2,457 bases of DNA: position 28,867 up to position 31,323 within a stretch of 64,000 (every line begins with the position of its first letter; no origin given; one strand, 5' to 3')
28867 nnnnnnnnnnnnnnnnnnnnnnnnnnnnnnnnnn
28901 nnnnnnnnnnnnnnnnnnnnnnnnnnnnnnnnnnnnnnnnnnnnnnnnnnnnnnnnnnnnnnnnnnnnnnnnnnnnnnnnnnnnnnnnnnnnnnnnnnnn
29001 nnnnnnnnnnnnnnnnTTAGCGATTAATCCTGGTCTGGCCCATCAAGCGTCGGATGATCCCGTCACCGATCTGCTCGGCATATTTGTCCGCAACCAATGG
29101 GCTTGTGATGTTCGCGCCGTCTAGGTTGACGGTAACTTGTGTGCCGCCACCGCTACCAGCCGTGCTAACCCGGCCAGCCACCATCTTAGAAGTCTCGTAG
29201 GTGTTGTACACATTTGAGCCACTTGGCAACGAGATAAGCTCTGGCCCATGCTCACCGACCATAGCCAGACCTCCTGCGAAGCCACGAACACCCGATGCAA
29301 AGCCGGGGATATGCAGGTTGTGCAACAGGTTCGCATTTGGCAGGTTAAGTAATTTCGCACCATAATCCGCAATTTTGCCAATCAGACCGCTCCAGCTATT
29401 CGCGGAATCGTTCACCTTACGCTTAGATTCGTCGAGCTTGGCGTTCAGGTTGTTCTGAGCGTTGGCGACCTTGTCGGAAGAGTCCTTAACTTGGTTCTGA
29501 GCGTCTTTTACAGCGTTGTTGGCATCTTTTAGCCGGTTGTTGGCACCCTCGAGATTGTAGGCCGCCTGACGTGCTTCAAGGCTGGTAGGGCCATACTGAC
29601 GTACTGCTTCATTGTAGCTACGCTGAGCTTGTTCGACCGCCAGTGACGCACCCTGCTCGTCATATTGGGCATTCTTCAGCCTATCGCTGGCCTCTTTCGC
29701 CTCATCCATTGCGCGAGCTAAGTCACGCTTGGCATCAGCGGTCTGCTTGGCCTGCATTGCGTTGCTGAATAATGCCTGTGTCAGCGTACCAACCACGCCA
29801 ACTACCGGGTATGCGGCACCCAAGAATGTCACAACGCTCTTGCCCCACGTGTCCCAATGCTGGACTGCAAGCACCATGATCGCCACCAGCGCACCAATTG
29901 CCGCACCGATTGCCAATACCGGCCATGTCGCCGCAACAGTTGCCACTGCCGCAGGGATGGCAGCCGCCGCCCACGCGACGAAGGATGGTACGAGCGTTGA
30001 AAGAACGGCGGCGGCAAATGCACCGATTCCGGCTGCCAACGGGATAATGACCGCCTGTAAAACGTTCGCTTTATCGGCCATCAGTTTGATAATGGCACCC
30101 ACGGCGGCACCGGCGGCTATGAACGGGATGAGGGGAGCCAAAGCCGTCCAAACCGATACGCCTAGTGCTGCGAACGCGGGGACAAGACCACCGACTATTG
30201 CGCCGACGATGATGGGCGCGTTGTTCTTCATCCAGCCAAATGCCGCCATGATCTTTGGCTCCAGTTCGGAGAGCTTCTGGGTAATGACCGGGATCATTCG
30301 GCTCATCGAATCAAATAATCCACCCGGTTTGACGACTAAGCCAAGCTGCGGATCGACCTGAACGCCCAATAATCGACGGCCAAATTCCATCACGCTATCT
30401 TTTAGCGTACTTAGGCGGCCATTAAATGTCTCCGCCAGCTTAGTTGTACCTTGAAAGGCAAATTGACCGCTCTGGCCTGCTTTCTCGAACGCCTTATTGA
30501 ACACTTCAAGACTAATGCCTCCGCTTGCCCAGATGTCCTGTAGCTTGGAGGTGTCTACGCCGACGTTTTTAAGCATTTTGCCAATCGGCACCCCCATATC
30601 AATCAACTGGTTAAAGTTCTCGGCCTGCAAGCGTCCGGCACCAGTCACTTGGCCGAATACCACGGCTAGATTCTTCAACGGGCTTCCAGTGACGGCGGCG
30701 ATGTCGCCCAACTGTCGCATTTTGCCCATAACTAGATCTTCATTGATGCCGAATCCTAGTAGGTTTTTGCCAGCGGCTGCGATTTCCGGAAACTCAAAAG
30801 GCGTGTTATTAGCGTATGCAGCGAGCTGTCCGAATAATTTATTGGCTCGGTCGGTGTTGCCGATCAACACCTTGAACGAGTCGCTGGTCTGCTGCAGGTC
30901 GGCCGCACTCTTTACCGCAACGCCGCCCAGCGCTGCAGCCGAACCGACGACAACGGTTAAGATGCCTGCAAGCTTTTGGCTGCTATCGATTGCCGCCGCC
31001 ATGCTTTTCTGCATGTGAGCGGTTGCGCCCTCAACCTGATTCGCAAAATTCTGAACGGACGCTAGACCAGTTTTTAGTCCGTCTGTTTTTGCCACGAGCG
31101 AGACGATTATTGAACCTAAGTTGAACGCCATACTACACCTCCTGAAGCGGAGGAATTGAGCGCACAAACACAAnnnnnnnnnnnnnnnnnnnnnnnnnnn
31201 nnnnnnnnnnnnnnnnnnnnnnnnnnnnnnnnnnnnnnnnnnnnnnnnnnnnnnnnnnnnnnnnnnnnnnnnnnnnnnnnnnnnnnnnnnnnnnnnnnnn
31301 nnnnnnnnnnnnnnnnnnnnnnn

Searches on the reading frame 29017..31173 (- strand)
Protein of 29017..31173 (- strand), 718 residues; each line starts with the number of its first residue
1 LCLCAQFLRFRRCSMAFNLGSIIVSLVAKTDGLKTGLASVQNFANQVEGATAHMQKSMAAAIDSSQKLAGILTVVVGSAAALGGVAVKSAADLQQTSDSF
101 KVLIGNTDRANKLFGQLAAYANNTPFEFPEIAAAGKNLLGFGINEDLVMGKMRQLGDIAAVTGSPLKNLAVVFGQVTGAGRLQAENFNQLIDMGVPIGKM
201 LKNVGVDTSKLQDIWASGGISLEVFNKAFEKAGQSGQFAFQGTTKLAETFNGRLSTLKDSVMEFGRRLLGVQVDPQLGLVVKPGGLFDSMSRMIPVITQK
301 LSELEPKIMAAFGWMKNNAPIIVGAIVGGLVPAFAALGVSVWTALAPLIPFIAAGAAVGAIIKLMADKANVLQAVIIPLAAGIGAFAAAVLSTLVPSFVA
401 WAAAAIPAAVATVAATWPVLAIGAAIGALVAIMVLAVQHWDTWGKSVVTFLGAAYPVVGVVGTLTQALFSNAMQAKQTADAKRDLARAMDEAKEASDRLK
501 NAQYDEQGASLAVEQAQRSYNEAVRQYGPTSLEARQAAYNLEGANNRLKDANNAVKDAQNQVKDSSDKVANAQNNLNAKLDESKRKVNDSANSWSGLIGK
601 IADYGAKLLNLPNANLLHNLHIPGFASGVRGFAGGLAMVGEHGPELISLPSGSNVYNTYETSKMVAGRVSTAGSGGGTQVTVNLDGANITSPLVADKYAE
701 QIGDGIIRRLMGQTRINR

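Call 31: search_protein_families(library=pfam, proteins=[window:29017-31173:-], max_evalue=0.00001)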
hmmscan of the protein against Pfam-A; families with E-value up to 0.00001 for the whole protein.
window:29017-31173:- (718 aa): 1 family
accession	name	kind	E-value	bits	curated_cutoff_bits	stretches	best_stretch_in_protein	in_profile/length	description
PF20155.4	TMP_3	-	7.2e-25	88.3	41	1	86-264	3-186/192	Tape measure protein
